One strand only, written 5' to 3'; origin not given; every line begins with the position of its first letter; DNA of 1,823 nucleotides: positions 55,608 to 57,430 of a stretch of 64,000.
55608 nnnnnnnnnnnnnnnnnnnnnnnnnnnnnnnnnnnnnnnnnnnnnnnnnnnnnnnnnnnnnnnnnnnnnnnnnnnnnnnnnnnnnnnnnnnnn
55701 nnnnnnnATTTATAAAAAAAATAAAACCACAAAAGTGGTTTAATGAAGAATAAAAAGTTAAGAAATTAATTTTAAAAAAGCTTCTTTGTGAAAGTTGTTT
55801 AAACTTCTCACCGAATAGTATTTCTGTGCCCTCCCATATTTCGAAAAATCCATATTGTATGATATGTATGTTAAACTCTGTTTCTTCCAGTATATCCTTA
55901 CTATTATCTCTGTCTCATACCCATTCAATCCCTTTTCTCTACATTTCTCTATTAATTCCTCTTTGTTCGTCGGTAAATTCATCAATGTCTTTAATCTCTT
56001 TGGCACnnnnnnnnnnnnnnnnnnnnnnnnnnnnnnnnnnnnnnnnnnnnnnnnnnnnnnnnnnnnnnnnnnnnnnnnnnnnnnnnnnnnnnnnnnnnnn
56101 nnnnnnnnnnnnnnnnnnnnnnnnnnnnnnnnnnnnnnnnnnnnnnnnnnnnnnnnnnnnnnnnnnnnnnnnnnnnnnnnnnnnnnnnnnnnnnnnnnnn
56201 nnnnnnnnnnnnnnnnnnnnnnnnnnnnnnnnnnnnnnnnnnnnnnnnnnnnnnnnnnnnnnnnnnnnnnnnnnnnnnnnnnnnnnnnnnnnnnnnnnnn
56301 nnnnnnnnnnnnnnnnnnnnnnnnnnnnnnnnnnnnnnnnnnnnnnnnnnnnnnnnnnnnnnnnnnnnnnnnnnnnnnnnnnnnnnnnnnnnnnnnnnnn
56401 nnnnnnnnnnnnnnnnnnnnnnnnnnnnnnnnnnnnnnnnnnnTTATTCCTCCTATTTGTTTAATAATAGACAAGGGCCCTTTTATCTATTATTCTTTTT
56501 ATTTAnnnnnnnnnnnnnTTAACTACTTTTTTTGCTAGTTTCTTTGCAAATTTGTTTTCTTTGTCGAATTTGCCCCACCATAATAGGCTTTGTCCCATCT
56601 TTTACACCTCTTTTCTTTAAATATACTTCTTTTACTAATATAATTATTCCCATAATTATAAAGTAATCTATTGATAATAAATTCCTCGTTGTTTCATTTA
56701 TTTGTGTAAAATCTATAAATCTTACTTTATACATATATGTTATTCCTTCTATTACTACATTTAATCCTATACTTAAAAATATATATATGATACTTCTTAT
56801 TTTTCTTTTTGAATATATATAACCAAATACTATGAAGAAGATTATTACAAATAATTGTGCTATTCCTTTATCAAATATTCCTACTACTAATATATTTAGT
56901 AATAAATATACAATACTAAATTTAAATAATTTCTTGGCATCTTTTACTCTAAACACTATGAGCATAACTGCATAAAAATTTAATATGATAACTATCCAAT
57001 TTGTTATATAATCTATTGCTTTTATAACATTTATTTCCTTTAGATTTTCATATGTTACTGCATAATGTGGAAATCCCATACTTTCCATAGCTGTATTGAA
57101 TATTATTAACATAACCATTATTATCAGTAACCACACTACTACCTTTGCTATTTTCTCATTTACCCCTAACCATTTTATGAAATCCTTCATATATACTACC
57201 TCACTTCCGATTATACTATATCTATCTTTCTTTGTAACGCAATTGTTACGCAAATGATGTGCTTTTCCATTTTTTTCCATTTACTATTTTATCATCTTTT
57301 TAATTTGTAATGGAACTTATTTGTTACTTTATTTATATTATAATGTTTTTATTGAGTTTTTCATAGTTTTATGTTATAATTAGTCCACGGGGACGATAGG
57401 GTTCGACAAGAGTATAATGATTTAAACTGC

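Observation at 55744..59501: tmRNA and tRNA-Thr are sandwiched between two copies of the cassette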

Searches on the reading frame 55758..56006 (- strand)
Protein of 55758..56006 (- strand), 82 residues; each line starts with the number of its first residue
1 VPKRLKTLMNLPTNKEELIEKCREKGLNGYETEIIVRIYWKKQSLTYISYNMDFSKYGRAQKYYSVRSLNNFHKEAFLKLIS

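Call 8: search_protein_families(library=pfam, proteins=[window:55758-56006:-], max_evalue=0.1)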
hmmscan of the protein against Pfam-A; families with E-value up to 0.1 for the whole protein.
window:55758-56006:- (82 aa): 0 families

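Call 36: find_homologous_proteins(query=window:55758-56006:-)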
Query window:55758-56006:- (82 aa): 143 proteins with E <= 0.001 among 143 candidates; the best 120 are listed.
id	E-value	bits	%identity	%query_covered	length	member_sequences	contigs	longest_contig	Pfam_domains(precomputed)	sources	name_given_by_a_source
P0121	8.9e-47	174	99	100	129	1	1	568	-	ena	-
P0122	1.9e-43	163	91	100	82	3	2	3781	-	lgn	-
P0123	1.3e-41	157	88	100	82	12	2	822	-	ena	-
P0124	4.2e-40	152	85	100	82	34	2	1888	-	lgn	-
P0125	4.9e-40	152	85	100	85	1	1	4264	-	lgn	-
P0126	7.5e-40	152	84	100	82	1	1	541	-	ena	-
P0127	9.9e-40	151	84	99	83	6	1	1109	-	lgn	-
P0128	1.5e-39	151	82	100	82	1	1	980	-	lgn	-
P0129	4.4e-39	149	83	99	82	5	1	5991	-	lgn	-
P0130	6.2e-39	149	84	100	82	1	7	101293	-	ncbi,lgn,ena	-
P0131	1.1e-38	148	82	100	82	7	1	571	-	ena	-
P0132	1.3e-38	148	86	80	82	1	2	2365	-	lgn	-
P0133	1.4e-38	148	78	100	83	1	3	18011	-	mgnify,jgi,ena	mgnify:CR=1 FL=1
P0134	1.4e-38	148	83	100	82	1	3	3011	-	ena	-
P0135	1.8e-38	147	77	100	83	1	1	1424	-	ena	-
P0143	4.1e-38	146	82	100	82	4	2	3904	-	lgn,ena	-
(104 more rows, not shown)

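Call 37: find_encoding_contigs(protein=P0121, flank=3000, max_places=3)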
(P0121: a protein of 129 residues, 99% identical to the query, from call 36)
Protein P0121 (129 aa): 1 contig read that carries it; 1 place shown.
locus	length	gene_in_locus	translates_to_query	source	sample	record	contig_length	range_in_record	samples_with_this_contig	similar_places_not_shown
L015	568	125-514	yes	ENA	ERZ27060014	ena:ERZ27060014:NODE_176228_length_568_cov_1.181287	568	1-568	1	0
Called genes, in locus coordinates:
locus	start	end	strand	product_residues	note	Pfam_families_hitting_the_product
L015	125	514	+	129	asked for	-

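Call 38: find_encoding_contigs(protein=P0122, flank=5000, max_places=3)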
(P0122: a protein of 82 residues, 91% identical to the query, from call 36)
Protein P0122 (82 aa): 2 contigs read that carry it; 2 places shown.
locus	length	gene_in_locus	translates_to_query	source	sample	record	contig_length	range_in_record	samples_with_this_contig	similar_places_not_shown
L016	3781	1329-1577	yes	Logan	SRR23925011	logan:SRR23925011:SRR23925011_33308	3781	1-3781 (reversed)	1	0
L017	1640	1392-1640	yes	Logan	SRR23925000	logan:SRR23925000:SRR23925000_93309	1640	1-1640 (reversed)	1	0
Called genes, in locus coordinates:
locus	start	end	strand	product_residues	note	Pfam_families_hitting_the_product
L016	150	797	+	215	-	-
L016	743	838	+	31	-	-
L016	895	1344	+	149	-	PF04647:AgrB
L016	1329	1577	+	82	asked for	-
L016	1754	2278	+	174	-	PF02482:Ribosomal_S30AE, PF16321:Ribosom_S30AE_C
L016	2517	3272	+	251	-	PF03372:Exo_endo_phos, PF14529:Exo_endo_phos_2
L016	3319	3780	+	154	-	?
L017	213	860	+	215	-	-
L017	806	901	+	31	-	-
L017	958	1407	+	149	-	PF04647:AgrB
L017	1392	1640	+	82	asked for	?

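Call 39: find_encoding_contigs(protein=P0125, flank=5000, max_places=3)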
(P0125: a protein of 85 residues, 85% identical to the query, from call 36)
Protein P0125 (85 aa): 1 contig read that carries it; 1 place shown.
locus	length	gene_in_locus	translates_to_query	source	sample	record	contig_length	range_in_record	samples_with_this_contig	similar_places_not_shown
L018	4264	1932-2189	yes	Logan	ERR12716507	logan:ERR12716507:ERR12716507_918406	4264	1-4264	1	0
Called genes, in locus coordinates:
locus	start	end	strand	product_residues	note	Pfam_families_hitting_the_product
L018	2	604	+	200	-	?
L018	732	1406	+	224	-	-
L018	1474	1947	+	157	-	PF04647:AgrB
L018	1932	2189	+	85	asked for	-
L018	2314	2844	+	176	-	PF02482:Ribosomal_S30AE, PF16321:Ribosom_S30AE_C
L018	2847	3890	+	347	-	PF01820:Dala_Dala_lig_N, PF08443:RimK, PF07478:Dala_Dala_lig_C, PF02786:CPSase_L_D2, PF02222:ATP-grasp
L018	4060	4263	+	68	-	?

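Call 44: find_related_loci(query=A1, collection=metagenome_contigs, flank=5000)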
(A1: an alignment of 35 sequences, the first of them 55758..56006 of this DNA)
Query A1 (82 aa) in metagenome_contigs; peptide patterns used: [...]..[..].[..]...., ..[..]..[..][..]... (x = any residue, [..] = any of these).
85 stretches matched a pattern; 37 encode a relative of the query (tblastn E <= 1e-3); 37 distinct loci.
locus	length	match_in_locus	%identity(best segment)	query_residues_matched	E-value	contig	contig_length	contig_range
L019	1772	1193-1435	84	1-81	2e-44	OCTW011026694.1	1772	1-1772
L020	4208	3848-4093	80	1-82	2e-43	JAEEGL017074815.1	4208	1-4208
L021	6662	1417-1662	82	1-82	3e-43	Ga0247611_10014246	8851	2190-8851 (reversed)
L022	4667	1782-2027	79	1-82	6e-43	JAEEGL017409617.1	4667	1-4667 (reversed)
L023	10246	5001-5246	79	1-82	6e-42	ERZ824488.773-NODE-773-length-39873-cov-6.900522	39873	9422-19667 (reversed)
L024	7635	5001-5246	78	1-82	6e-42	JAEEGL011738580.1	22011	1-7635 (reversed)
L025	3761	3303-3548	76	1-82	5e-42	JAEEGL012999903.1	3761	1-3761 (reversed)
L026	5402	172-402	82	1-77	3e-41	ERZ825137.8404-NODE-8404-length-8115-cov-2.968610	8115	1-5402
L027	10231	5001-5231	82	1-77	3e-41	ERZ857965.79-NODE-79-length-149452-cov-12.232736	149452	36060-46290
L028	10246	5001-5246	73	1-82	9e-40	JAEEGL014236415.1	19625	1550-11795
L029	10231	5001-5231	77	1-77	2e-39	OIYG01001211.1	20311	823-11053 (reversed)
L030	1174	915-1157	67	1-81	3e-37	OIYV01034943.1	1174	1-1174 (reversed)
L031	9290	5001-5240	68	1-81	2e-34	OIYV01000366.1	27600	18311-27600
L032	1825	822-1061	64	1-81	1e-31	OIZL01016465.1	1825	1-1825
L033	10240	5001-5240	63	1-81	1e-30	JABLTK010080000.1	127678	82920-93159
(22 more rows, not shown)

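Call 59: search_protein_families(library=ncbifam, proteins=[window:55758-56006:-], max_evalue=1)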
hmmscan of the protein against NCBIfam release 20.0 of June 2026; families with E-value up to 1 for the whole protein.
window:55758-56006:- (82 aa): 0 families

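Call 60: search_solved_structures(query=A1, max_evalue=10)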
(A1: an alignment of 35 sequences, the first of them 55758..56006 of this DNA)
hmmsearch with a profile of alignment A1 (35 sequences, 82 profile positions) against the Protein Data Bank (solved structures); distinct sequences matched with E-value up to 10: 3.
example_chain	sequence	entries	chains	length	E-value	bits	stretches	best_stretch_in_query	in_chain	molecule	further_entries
6tb4_F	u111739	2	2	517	0.28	14.4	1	17-53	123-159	Spt20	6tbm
4uf1_A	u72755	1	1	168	0.58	13.3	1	14-55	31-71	Antiapoptotic membrane protein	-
4uf2_A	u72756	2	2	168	0.7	13.1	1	14-55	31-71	Antiapoptotic membrane protein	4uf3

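Call 68: predict_structure(alignment_id=A1)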
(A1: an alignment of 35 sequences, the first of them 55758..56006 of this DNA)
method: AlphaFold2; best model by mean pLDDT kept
length: 82 residues; sequences in the alignment: 35
mean_pLDDT: 89.3   pTM: 0.77
mean pLDDT of the five models: 89.3, 87.1, 86.7, 85.0, 83.3
residues with pLDDT >= 90: 67; 70-90: 6; 50-70: 7; < 50: 2
segments of 3 or more residues with pLDDT < 50: none
pLDDT, mean of each block of 10 residues (from residue 1): 57 88 94 95 96 94 96 95 87
secondary structure, 60 per line:
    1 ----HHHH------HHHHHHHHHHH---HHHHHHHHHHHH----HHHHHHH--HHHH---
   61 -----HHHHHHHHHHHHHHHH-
elements in order: H5-8 H15-25 H29-40 H45-51 H54-57 H66-81

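Call 71: fold_search(model_id=the predicted structure, library=pdb)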
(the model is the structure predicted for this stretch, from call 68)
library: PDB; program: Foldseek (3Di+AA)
matches with E <= 10: 47; with E <= 0.001: 0
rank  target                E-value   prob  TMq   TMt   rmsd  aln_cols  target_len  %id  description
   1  9a7s_A                2.9e-01  0.75  0.52  0.18  13.8        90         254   20  Integrative model of RPSD-RPOB by crosslinking MS and deep learning (released 2024-09-18)
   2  5cm3_B                5.4e-01  0.80  0.52  0.47   4.4        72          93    7  Crystal Structure of KorA, a plasmid-encoded, global transcription regulator (released 2016-04-06)
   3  6dv9_F                7.3e-01  0.89  0.53  0.27   3.6        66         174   17  Crystal structure of Mycobacterium tuberculosis transcription initiation complex(ECF sigma factor L) containing 5nt RN (released 2019-02-20)
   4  5ckt_A                7.7e-01  0.69  0.50  0.43   4.5        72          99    7  Crystal Structure of KorA, a plasmid-encoded, global transcription regulator (released 2016-04-06)
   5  2w7n_A                8.2e-01  0.69  0.50  0.44   3.8        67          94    6  Crystal Structure of KorA Bound to Operator DNA: Insight into Repressor Cooperation in RP4 Gene Regulation (released 2009-02-17)
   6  7bcb_B                8.2e-01  0.69  0.48  0.41   3.7        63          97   11  Crystal structure of the HTH DNA binding protein ArdK from R388 plasmid bound to IR3 DNA (released 2022-01-12)
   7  5cm3_A                8.2e-01  0.66  0.49  0.42   4.0        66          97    8  Crystal Structure of KorA, a plasmid-encoded, global transcription regulator (released 2016-04-06)
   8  5clv_A                8.7e-01  0.66  0.49  0.44   4.0        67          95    7  Crystal Structure of KorA-operator DNA complex (KorA-OA) (released 2016-04-06)
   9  5clv_F                1.1e+00  0.63  0.51  0.62   4.3        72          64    6  Crystal Structure of KorA-operator DNA complex (KorA-OA) (released 2016-04-06)
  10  3hug_K                1.3e+00  0.72  0.52  0.59   4.0        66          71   17  Crystal structure of Mycobacterium tuberculosis anti-sigma factor RslA in complex with -35 promoter binding domain of  (released 2010-03-02)
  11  6pfj_A                1.3e+00  0.57  0.50  0.20   5.4        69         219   17  Structure of S. venezuelae RsiG-WhiG-(ci-di-GMP) complex, P64 crystal form (released 2019-11-13)
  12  8jzt_A                1.5e+00  0.69  0.50  0.69   3.6        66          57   15  The sigF and anti-sigma factor complex (released 2024-10-16)
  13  2w7n_B                1.5e+00  0.51  0.51  0.46   4.0        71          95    6  Crystal Structure of KorA Bound to Operator DNA: Insight into Repressor Cooperation in RP4 Gene Regulation (released 2009-02-17)
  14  5clv_B                1.5e+00  0.47  0.48  0.42   4.0        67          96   10  Crystal Structure of KorA-operator DNA complex (KorA-OA) (released 2016-04-06)
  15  5clv_E                1.5e+00  0.44  0.46  0.56   4.0        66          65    6  Crystal Structure of KorA-operator DNA complex (KorA-OA) (released 2016-04-06)
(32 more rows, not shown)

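Call 74: find_encoding_contigs(protein=P0124, flank=5000, max_places=6)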
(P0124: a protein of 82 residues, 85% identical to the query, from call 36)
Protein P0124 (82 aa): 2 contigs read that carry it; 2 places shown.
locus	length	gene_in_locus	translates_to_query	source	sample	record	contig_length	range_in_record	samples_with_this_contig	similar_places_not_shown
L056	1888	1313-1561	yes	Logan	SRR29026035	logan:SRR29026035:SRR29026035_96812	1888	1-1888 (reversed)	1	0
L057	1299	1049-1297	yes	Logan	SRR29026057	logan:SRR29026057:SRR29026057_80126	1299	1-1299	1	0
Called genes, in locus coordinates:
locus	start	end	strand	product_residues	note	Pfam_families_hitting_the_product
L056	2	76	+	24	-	?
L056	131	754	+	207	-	-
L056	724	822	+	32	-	-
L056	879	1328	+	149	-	PF04647:AgrB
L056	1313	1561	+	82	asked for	-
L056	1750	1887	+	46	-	?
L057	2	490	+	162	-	?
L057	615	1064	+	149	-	PF04647:AgrB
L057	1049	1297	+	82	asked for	?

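Call 75: find_encoding_contigs(protein=P0134, flank=5000, max_places=4)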
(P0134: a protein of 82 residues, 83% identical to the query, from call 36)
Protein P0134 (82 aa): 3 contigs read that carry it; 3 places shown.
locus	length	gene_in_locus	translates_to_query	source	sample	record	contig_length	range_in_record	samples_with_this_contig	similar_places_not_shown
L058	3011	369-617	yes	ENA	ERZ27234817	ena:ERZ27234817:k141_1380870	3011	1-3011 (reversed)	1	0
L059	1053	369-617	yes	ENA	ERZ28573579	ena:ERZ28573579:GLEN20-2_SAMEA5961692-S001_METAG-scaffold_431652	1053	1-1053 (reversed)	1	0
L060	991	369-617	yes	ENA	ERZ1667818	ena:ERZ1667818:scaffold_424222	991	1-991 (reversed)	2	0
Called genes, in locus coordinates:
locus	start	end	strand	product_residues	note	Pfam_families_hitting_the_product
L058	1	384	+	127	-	?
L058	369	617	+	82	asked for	-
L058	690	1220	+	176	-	PF02482:Ribosomal_S30AE, PF16321:Ribosom_S30AE_C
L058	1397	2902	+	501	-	PF00501:AMP-binding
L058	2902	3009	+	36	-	?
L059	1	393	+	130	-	?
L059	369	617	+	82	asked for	-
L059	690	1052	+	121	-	?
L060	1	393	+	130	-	?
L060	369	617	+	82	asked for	-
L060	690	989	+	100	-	?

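Call 76: find_encoding_contigs(protein=P0143, flank=5000, max_places=4)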
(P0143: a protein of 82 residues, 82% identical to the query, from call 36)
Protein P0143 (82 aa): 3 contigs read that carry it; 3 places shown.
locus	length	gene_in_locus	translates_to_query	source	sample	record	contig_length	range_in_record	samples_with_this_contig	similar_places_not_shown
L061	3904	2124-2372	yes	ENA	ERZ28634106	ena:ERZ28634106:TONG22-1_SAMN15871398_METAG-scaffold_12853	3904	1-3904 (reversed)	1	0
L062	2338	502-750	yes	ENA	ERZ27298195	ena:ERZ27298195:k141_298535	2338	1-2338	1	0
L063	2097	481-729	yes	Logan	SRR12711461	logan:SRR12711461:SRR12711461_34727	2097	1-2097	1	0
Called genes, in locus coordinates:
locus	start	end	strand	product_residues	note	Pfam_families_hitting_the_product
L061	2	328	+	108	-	?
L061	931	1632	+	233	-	-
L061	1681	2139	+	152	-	PF04647:AgrB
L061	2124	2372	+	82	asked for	-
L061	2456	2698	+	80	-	-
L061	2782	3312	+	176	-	PF02482:Ribosomal_S30AE, PF16321:Ribosom_S30AE_C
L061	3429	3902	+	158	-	?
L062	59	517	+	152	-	PF04647:AgrB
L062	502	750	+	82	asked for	-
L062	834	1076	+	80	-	-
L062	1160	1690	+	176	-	PF02482:Ribosomal_S30AE, PF16321:Ribosom_S30AE_C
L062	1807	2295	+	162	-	PF00501:AMP-binding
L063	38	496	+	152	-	PF04647:AgrB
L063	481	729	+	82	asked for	-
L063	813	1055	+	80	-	-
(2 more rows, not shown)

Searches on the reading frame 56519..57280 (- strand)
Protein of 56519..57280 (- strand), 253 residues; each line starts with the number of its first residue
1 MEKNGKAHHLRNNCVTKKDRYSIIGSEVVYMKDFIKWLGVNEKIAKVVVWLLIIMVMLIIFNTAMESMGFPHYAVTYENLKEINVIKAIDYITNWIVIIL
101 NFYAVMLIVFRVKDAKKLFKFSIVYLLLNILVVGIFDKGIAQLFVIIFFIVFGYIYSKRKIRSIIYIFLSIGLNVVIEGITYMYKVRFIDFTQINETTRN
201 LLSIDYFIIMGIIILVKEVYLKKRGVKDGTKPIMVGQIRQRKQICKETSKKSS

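Call 8: search_protein_families(library=pfam, proteins=[window:56519-57280:-], max_evalue=0.1)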
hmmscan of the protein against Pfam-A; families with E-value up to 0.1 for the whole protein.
window:56519-57280:- (253 aa): 0 families

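Call 16: find_related_loci(query=window:56519-57280:-, collection=genome_contigs, flank=8000)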
Query window:56519-57280:- (253 aa) in genome_contigs; peptide patterns used: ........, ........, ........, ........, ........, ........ (x = any residue, [..] = any of these).
34 stretches matched a pattern; 1 encode a relative of the query (tblastn E <= 1e-3); 1 distinct loci.
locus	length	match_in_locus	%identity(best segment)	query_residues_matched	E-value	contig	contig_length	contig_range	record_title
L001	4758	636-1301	48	27-251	8e-69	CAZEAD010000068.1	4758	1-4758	MAG TPA_asm: uncultured Mycoplasma sp. isolate SRP287540_co2_279 genome assembly, contig: NODE_19929_length_4758_cov_4.5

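Call 19: find_encoding_contigs(protein=window:56519-57280:-, flank=6000, max_places=10)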
Protein window:56519-57280:- (253 aa): 6 contigs read that carry it; 5 places shown.
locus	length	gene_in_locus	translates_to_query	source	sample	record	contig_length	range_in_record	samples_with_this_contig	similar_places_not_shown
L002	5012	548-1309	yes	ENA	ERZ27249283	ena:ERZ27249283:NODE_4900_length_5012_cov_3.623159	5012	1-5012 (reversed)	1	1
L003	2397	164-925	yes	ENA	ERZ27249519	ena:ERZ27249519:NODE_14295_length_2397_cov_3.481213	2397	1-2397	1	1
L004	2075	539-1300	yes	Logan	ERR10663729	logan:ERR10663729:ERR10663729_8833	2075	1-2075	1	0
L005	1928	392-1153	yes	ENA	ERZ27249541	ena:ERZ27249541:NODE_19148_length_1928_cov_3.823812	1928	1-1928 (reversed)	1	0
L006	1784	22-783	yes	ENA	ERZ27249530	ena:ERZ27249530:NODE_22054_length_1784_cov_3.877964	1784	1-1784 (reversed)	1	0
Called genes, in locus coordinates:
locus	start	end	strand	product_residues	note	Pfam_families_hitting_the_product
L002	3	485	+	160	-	?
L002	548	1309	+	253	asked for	-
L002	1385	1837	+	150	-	PF04647:AgrB (weak)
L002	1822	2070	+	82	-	-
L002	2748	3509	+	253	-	-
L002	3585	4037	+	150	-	PF04647:AgrB (weak)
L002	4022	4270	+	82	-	-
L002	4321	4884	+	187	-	PF02482:Ribosomal_S30AE, PF16321:Ribosom_S30AE_C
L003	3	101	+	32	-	?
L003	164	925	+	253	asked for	-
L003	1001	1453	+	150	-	PF04647:AgrB (weak)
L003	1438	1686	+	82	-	-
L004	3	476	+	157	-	?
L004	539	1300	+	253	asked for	-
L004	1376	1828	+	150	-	PF04647:AgrB (weak)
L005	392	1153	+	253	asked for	-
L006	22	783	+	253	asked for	-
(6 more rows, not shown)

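Call 26: find_homologous_proteins(query=window:56519-57280:-)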
Query window:56519-57280:- (253 aa): 276 proteins with E <= 0.001 among 1145 candidates; the best 120 are listed.
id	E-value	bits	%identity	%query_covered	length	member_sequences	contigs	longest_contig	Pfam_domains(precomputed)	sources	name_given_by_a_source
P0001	5.2e-154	529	100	100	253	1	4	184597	-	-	-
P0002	4.0e-76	274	62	84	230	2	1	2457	-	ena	-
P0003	7.8e-75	270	64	79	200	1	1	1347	-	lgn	-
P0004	1.0e-74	269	57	83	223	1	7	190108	-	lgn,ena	-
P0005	9.5e-74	266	59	80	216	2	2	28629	-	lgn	-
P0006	1.8e-73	265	59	81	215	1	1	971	-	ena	-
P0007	6.1e-73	263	56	88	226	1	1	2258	-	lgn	-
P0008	8.4e-72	260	57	83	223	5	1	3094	-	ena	-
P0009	2.7e-71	258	55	86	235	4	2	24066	-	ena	-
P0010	4.2e-71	257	57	81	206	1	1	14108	-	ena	-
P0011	7.6e-71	257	54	84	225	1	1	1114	-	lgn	-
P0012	1.7e-70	255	58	88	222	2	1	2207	-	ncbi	ncbi:MAG: hypothetical protein ACI31R_03440 [Bacilli bacterium]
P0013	3.7e-70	254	56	84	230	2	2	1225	-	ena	-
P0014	5.6e-70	254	55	83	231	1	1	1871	-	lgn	-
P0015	7.3e-70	253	56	83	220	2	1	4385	-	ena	-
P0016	1.1e-69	253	57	88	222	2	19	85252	-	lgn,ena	-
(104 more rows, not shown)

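Call 28: find_encoding_contigs(protein=P0004, flank=8000, max_places=3)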
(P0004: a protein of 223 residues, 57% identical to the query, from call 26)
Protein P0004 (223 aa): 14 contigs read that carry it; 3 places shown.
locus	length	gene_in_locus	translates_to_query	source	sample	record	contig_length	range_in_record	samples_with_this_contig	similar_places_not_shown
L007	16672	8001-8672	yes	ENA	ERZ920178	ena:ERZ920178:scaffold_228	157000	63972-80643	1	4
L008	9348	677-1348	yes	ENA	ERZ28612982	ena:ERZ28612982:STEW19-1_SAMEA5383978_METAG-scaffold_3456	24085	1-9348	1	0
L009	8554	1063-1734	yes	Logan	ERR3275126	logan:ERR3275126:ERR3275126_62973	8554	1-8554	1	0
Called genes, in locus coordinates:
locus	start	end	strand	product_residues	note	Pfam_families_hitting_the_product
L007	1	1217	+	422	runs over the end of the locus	PF00275:EPSP_synthase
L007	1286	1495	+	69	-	PF01197:Ribosomal_L31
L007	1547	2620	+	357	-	-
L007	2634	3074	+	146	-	PF02502:LacAB_rpiB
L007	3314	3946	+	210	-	PF01551:Peptidase_M23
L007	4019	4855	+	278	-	PF00022:Actin, PF06723:MreB_Mbl, PF00012:HSP70, PF14450:FtsA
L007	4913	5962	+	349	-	PF00953:Glycos_transf_4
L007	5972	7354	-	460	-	PF01134:GIDA (faint), PF01266:DAO (faint), PF01946:Thi4 (weak), PF03486:HI0933_like (weak), PF07992:Pyr_redox_2 (faint), PF13738:Pyr_redox_3 (faint), PF21688:FAD-depend_C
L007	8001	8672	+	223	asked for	-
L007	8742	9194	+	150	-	PF04647:AgrB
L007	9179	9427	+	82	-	-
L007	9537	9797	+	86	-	-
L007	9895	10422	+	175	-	PF02482:Ribosomal_S30AE, PF16321:Ribosom_S30AE_C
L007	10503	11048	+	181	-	-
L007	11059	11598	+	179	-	-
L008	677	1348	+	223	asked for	-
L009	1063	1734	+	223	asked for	-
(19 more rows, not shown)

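Call 29: find_encoding_contigs(protein=P0005, flank=8000, max_places=2)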
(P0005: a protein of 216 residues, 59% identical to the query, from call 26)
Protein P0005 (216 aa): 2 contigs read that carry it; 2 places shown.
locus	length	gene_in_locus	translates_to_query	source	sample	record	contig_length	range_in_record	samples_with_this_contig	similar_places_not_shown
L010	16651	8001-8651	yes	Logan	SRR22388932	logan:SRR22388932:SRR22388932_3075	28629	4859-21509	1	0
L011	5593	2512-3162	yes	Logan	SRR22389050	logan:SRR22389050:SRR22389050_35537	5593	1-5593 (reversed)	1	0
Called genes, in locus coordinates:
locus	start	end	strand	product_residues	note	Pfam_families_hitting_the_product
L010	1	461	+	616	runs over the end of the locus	-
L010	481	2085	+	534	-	-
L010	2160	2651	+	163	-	-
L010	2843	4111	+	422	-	PF00275:EPSP_synthase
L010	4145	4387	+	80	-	PF01197:Ribosomal_L31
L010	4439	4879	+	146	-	PF02502:LacAB_rpiB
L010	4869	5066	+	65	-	PF06612:DUF1146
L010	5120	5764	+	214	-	PF01551:Peptidase_M23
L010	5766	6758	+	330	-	PF06723:MreB_Mbl, PF00022:Actin, PF00012:HSP70, PF08841:DDR (faint), PF14450:FtsA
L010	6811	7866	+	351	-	PF00953:Glycos_transf_4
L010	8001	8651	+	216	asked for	-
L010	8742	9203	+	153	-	PF04647:AgrB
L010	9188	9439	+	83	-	-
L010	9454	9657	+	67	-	-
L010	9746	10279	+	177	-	PF02482:Ribosomal_S30AE, PF16321:Ribosom_S30AE_C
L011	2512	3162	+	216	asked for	-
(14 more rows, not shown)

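Call 30: find_encoding_contigs(protein=P0016, flank=8000, max_places=3)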
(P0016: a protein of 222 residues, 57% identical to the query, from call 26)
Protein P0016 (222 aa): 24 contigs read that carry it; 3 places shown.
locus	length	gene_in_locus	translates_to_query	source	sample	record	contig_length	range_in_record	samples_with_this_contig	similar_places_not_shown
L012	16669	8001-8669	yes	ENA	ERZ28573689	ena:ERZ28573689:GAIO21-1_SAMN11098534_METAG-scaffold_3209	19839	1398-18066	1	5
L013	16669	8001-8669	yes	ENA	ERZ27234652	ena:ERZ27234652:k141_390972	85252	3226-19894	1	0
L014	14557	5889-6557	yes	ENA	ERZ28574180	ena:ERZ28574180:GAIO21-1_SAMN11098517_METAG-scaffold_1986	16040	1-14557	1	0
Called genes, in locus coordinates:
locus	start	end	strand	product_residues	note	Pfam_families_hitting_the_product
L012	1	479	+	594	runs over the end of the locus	-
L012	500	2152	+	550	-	-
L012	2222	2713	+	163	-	-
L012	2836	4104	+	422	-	PF00275:EPSP_synthase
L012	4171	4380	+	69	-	PF01197:Ribosomal_L31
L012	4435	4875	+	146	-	PF02502:LacAB_rpiB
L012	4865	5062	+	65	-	PF06612:DUF1146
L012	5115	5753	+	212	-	PF01551:Peptidase_M23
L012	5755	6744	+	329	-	PF06723:MreB_Mbl, PF00022:Actin, PF00012:HSP70, PF14450:FtsA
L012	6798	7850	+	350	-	PF00953:Glycos_transf_4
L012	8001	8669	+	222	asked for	-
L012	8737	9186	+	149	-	PF04647:AgrB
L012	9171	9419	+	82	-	-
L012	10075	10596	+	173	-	PF02482:Ribosomal_S30AE, PF16321:Ribosom_S30AE_C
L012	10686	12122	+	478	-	PF16403:Bact_surface_Ig-like, PF01522:Polysacc_deac_1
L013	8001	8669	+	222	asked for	-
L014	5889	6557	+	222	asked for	-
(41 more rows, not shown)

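Call 59: search_protein_families(library=ncbifam, proteins=[window:56519-57190:-], max_evalue=1)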
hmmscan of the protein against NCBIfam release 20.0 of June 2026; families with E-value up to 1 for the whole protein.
window:56519-57190:- (223 aa): 1 family
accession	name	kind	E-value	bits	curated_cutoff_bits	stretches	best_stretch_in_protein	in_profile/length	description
TIGR04370.1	glyco_rpt_poly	subfamily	0.0038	16.3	40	1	13-167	94-247/396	oligosaccharide repeat unit polymerase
